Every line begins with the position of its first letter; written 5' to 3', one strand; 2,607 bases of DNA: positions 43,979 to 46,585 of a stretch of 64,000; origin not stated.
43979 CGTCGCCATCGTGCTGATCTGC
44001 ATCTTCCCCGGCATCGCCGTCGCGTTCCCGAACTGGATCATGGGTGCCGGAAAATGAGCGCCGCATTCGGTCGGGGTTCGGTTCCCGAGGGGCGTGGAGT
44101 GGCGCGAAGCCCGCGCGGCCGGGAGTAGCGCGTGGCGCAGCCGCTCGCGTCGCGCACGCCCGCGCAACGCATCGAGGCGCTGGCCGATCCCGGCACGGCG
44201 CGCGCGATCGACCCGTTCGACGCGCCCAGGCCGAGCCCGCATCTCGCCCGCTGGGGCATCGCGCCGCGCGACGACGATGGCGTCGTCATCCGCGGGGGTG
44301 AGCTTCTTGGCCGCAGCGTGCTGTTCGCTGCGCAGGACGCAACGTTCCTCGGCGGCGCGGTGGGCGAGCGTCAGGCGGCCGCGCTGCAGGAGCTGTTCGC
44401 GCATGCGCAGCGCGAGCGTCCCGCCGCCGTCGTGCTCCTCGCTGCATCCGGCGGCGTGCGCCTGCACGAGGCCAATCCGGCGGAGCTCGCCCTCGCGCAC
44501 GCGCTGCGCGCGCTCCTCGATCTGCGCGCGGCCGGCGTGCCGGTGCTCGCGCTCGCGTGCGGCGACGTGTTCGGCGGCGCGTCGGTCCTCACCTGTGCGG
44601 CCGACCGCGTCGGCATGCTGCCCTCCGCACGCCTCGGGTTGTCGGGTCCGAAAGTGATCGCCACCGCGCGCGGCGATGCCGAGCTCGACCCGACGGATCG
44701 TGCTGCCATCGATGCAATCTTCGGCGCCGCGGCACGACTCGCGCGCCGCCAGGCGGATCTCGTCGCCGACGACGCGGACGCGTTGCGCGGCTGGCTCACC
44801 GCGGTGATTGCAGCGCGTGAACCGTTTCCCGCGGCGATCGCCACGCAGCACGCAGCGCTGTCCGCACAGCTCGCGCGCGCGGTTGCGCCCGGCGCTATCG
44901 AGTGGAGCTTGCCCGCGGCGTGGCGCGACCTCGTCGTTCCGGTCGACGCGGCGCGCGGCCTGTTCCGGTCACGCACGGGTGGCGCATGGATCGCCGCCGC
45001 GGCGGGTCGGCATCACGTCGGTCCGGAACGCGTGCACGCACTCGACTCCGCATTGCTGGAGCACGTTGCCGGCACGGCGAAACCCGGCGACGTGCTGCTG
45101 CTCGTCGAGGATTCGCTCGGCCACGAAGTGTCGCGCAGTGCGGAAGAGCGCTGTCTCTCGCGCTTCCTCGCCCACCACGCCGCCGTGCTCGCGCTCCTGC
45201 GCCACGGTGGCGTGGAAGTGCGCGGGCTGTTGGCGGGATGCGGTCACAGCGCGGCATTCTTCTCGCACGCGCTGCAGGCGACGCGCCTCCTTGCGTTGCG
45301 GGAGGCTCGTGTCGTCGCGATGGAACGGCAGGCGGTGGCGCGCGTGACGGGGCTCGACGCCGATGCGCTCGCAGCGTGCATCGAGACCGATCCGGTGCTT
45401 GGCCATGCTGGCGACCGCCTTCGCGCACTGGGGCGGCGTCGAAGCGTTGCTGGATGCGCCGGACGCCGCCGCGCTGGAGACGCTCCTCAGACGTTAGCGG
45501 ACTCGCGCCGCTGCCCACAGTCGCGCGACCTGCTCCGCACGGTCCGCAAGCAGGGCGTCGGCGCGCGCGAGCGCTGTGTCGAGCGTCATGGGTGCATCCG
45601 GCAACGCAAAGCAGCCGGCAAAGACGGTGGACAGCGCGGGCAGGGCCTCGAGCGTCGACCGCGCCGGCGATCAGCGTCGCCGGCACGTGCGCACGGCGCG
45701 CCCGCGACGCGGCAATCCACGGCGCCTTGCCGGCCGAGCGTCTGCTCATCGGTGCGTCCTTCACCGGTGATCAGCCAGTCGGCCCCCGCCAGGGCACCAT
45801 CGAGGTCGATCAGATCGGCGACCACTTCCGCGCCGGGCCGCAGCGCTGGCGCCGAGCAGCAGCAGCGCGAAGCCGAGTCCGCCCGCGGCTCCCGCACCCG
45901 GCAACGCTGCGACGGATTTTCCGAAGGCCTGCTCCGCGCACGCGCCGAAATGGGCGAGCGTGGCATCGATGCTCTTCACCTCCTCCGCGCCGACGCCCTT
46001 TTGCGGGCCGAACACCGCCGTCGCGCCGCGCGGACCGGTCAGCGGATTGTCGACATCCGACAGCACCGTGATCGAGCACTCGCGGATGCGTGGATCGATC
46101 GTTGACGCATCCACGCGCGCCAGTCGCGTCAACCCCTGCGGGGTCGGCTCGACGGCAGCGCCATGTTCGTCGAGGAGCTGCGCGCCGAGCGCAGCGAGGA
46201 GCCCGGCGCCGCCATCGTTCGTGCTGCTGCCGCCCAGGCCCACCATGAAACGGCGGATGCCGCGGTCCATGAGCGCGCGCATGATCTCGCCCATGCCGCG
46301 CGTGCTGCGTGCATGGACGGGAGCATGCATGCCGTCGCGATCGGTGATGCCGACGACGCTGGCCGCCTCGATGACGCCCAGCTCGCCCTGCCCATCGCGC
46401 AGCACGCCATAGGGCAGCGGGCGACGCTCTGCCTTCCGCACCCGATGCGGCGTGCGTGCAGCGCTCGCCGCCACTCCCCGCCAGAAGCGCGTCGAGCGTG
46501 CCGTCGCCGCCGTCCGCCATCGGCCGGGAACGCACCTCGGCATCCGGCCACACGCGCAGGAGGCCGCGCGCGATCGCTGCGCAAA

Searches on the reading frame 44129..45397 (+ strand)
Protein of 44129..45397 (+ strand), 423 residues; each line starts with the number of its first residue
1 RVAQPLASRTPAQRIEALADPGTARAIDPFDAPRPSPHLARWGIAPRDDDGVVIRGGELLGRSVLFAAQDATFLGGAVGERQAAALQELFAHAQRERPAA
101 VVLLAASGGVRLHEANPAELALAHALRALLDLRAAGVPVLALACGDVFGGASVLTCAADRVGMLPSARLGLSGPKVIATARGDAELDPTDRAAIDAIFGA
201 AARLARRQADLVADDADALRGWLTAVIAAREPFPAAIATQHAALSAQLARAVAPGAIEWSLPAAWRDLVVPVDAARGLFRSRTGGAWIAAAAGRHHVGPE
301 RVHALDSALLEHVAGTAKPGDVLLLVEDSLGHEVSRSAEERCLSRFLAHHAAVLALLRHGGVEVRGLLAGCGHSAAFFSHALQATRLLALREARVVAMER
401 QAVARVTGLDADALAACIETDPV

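Call 35: search_protein_families(library=ncbifam, proteins=[window:44129-45397:+], max_evalue=0.00001)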
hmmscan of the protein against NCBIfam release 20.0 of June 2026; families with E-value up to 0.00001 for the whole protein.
seq(423 aa): 5 families
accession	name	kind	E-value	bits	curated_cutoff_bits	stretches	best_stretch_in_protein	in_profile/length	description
NF005530.0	PRK07189.1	equivalog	1e-53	182.4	228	1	13-252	20-266/303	biotin-independent malonate decarboxylase subunit beta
TIGR03133.1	malonate_beta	equivalog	5.7e-52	176.7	278.15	1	12-242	9-245/274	biotin-independent malonate decarboxylase subunit beta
TIGR03134.1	malonate_gamma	equivalog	1.5e-19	70.5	237.15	1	297-423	56-185/258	biotin-independent malonate decarboxylase subunit gamma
TIGR01117.1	mmdA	subfamily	2.4e-10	39.8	998.8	1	11-190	33-208/512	methylmalonyl-CoA decarboxylase subunit alpha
TIGR00515.1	accD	equivalog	4e-10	39.5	317.45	1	49-179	107-237/285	acetyl-CoA carboxylase, carboxyltransferase subunit beta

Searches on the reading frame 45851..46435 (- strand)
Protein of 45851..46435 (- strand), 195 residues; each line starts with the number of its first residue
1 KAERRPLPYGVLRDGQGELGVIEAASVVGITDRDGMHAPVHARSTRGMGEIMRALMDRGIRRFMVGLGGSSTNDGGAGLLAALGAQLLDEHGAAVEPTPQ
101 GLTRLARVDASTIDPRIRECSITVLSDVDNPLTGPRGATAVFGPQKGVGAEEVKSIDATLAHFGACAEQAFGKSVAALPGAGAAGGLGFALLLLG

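Call 35: search_protein_families(library=ncbifam, proteins=[window:45851-46435:-], max_evalue=0.00001)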
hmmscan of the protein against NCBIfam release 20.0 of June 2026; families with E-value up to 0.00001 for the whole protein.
seq(195 aa): 3 families
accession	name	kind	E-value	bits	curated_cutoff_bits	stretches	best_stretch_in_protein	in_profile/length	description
TIGR00045.1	TIGR00045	subfamily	4.4e-58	197.1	168.45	1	9-192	76-257/375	glycerate kinase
NF007401.0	PRK09932.1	equivalog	2.7e-42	145.3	625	1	9-191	77-257/381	glycerate 3-kinase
NF007668.0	PRK10342.1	equivalog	5.8e-41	140.8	686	1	15-192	81-258/381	glycerate 2-kinase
